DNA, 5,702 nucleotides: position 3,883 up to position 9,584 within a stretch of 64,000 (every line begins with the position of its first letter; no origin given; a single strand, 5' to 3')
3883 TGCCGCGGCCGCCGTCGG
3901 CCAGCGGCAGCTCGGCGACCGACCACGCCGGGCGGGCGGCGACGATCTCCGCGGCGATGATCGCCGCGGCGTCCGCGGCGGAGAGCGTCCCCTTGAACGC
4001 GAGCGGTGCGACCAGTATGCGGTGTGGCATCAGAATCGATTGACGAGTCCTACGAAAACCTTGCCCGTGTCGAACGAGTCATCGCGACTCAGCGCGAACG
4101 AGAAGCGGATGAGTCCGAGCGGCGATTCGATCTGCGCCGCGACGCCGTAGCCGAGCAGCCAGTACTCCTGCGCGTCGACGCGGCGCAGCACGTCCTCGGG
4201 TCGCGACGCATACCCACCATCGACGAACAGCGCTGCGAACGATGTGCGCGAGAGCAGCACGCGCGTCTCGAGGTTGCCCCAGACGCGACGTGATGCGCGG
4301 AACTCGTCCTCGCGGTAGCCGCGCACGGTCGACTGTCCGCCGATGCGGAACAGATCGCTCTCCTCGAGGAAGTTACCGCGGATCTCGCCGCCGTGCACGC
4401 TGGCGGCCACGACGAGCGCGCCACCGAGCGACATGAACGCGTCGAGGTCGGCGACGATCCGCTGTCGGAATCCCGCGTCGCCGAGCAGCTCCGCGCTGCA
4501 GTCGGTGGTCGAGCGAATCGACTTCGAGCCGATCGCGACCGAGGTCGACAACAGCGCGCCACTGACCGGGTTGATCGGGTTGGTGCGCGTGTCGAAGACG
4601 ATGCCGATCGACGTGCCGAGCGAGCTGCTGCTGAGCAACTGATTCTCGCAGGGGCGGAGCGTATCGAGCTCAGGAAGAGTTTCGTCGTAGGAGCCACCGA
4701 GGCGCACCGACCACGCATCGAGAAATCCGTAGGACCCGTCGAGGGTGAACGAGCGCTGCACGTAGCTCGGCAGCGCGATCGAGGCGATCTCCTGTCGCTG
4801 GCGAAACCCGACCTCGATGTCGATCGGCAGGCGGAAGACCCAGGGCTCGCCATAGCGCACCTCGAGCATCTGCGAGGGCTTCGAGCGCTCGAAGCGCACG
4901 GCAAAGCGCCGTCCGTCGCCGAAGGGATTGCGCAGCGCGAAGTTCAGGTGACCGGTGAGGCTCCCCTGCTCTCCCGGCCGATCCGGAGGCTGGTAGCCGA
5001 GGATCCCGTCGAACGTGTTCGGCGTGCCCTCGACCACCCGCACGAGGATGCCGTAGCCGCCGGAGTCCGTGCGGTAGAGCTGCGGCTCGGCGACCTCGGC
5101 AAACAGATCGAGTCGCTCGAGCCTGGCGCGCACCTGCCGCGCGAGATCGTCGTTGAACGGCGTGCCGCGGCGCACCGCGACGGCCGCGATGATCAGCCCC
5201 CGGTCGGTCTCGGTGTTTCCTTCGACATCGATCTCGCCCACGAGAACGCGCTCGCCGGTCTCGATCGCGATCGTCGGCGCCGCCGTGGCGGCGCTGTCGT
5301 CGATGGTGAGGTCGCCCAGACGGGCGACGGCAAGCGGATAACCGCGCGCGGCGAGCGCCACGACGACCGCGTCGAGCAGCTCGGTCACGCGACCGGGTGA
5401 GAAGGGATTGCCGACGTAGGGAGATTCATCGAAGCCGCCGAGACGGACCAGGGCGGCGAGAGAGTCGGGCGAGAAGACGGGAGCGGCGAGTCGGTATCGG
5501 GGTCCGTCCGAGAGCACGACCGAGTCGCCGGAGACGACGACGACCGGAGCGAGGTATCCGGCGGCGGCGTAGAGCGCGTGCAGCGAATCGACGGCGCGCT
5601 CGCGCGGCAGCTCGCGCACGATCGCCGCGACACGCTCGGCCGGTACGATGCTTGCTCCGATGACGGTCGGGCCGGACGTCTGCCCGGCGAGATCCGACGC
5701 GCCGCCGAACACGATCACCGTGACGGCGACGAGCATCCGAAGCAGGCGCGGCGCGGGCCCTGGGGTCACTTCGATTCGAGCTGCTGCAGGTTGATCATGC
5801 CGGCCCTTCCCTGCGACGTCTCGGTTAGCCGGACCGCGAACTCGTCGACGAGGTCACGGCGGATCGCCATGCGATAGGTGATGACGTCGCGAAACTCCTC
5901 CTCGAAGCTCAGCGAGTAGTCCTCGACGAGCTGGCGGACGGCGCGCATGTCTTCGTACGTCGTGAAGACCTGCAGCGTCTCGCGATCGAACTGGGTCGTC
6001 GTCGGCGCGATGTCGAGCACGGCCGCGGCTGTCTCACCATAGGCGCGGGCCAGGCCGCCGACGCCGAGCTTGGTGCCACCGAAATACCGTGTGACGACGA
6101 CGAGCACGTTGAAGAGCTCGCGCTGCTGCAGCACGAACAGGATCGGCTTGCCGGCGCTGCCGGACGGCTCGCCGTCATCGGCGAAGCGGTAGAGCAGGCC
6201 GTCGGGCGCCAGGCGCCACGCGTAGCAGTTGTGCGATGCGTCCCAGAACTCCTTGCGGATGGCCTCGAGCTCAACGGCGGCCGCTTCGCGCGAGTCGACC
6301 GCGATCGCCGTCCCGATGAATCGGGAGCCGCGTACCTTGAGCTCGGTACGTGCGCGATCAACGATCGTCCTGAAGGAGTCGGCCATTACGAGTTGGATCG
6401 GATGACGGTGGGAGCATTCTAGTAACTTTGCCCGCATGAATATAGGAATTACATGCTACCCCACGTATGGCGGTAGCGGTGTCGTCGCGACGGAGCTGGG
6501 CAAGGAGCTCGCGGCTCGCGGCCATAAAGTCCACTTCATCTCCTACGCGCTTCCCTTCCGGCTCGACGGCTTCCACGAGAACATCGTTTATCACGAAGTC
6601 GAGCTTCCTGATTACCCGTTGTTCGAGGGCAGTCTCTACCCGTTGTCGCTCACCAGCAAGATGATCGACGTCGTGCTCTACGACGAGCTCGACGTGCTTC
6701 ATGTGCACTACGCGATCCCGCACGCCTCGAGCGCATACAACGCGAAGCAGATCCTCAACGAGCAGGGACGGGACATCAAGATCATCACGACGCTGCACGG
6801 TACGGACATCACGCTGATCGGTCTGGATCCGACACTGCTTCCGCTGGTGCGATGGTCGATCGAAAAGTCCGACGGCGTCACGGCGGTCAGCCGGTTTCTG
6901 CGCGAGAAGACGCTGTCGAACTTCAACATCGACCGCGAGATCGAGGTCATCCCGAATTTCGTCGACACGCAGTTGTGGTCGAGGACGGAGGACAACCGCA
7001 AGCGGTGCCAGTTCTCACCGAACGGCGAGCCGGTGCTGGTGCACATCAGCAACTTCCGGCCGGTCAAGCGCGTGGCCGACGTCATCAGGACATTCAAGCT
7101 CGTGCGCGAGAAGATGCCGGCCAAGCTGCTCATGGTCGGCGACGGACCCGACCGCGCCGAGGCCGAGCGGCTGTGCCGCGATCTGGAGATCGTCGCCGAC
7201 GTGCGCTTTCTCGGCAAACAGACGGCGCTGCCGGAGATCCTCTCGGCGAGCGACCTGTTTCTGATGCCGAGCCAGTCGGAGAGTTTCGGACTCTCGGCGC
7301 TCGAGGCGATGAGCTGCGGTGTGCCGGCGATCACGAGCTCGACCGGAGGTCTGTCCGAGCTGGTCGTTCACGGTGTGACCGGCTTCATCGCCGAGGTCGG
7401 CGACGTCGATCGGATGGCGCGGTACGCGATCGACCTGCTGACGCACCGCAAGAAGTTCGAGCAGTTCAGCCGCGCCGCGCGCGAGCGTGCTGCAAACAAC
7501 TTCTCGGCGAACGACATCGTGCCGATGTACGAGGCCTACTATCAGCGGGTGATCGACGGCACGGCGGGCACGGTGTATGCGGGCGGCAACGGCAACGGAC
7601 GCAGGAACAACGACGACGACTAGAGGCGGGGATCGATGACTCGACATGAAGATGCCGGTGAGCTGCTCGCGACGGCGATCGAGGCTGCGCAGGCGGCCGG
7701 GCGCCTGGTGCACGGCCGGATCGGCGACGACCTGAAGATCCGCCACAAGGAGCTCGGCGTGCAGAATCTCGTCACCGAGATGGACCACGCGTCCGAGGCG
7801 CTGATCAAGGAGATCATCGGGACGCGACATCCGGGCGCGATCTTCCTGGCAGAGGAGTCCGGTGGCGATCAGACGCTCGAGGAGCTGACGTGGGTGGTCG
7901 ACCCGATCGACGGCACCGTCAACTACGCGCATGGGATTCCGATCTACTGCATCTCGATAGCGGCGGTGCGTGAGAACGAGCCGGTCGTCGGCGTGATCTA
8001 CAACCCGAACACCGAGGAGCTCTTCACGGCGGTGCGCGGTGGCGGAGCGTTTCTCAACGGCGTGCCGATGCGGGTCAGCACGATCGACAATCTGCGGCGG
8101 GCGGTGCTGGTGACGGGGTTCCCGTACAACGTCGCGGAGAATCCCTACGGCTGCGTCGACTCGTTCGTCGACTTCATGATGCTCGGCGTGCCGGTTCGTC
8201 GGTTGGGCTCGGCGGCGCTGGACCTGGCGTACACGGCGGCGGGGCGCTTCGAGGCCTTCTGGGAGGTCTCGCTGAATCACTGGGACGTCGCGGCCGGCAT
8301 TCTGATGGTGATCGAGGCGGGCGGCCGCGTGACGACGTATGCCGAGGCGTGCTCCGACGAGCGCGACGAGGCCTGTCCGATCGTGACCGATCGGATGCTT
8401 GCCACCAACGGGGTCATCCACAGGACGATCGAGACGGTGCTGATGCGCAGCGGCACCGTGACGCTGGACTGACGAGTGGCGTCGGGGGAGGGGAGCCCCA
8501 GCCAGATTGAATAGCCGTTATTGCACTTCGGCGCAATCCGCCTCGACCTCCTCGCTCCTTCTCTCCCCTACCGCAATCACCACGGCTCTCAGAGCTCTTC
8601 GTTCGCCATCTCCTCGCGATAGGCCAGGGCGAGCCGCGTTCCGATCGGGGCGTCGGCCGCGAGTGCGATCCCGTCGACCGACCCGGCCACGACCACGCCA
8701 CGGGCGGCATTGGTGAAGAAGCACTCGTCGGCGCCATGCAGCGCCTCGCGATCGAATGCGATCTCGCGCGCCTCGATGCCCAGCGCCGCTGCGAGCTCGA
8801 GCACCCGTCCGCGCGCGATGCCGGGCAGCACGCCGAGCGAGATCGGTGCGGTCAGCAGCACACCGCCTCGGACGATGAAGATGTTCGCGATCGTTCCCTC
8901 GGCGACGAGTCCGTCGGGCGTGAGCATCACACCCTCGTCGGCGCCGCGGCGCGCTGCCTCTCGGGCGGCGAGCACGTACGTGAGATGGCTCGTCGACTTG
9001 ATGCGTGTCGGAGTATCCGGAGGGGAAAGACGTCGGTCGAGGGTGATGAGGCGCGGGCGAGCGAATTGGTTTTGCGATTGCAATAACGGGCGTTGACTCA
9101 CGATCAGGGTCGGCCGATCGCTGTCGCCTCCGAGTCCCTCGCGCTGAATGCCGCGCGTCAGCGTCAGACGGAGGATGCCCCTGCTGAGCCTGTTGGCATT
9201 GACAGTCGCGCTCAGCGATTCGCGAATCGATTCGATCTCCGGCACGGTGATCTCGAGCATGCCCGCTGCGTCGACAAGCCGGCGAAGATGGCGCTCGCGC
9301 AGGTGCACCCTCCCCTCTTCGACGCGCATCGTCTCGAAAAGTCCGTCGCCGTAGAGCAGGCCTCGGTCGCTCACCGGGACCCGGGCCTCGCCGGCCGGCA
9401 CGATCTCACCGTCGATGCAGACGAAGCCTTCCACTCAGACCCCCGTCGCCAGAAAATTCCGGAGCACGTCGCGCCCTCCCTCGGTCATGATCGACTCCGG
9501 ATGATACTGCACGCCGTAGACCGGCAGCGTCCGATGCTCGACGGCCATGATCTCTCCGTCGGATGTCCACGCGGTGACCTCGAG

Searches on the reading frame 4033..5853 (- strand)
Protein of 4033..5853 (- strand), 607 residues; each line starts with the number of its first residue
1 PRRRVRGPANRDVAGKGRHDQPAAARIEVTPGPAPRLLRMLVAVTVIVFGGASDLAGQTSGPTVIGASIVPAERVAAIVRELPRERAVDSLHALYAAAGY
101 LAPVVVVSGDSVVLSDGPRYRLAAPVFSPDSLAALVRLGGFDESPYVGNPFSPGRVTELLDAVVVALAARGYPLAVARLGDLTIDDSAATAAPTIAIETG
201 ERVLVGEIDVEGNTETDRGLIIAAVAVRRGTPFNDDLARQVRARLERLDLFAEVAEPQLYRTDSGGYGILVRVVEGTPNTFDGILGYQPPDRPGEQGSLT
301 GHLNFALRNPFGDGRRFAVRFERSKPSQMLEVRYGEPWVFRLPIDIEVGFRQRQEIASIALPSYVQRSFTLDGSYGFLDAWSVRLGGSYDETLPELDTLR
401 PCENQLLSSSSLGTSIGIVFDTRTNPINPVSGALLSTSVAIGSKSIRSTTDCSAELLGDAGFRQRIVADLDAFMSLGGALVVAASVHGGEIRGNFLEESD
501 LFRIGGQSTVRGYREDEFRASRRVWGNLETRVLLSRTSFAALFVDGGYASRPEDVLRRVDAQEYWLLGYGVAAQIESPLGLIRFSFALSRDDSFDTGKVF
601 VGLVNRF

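Call 52: search_protein_families(library=pfam, proteins=[window:4033-5853:-], max_evalue=0.001)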
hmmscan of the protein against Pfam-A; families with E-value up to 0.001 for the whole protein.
window:4033-5853:- (607 aa): 2 families
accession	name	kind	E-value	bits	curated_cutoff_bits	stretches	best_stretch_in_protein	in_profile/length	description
PF01103.29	Omp85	-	3.4e-19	69.9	24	1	309-588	1-304/325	Omp85 superfamily domain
PF07244.20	POTRA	-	2.2e-07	31.9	21.3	1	205-276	3-79/79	Surface antigen variable number repeat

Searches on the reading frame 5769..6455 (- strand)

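Call 52: search_protein_families(library=pfam, proteins=[window:5769-6455:-], max_evalue=0.001)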
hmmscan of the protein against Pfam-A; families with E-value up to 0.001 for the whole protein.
window:5769-6455:- (229 aa): 1 family
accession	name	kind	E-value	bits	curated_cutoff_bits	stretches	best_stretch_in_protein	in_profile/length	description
PF01205.25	UPF0029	-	2.9e-36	124.1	27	1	42-147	1-107/107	Uncharacterized protein family UPF0029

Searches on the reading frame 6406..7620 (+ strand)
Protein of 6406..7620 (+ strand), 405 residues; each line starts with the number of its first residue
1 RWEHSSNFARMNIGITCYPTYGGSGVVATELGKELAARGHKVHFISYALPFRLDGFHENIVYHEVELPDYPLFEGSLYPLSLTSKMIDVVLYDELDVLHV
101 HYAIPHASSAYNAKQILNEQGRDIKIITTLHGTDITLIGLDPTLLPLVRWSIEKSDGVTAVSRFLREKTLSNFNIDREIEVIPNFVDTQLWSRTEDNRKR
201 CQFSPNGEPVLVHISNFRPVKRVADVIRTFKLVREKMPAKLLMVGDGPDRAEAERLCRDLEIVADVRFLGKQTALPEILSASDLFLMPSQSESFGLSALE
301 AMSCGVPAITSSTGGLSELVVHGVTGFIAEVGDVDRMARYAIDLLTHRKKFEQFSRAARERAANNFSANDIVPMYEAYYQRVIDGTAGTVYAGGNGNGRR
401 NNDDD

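Call 52: search_protein_families(library=pfam, proteins=[window:6406-7620:+], max_evalue=0.001)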
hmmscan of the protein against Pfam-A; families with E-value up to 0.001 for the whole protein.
window:6406-7620:+ (405 aa): 7 families
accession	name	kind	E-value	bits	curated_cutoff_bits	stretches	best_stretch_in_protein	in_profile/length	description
PF00534.26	Glycos_transf_1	-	8.9e-41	139.7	26.4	1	202-361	9-172/172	Glycosyl transferases group 1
PF13692.12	Glyco_trans_1_4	-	1.2e-33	116.8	27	1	208-346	1-141/142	Glycosyl transferases group 1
PF13439.12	Glyco_transf_4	-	7.8e-30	104.6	28.5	1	21-189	1-169/170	Glycosyltransferase Family 4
PF13579.12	Glyco_trans_4_4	-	8.5e-15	55.9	29.7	1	22-184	1-157/158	Glycosyl transferase 4-like domain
PF20706.3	GT4-conflict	-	1.1e-13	51.4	26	1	213-327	202-327/385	Family 4 Glycosyltransferase in conflict systems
PF13477.12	Glyco_trans_4_2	-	2.5e-08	34.6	23.4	1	30-161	15-138/139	Glycosyl transferase 4-like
PF13524.12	Glyco_trans_1_2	-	1.8e-06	28.4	25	1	273-369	38-136/144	Glycosyl transferase-like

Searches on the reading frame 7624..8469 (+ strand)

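Call 52: search_protein_families(library=pfam, proteins=[window:7624-8469:+], max_evalue=0.001)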
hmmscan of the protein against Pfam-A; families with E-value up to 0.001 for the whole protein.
window:7624-8469:+ (282 aa): 1 family
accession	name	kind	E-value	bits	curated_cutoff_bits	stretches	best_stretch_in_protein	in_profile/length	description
PF00459.30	Inositol_P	-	2.3e-63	214.6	27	1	13-249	4-242/271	Inositol monophosphatase family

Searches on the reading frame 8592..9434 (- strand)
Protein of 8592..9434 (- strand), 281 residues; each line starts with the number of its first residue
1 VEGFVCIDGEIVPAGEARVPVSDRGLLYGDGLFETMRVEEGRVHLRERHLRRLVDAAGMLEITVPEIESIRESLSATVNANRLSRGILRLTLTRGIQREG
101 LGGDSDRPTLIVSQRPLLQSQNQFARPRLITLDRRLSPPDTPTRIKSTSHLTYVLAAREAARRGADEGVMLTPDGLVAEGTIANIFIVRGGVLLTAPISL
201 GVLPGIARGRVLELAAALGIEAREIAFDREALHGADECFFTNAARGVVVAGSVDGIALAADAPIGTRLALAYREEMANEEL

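Call 52: search_protein_families(library=pfam, proteins=[window:8592-9434:-], max_evalue=0.001)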
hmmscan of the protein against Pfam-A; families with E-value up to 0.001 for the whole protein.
window:8592-9434:- (281 aa): 1 family
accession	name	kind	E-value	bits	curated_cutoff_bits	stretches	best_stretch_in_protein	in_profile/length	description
PF01063.24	Aminotran_4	-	5.9e-54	183.7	28.5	1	31-248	1-218/223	Amino-transferase class IV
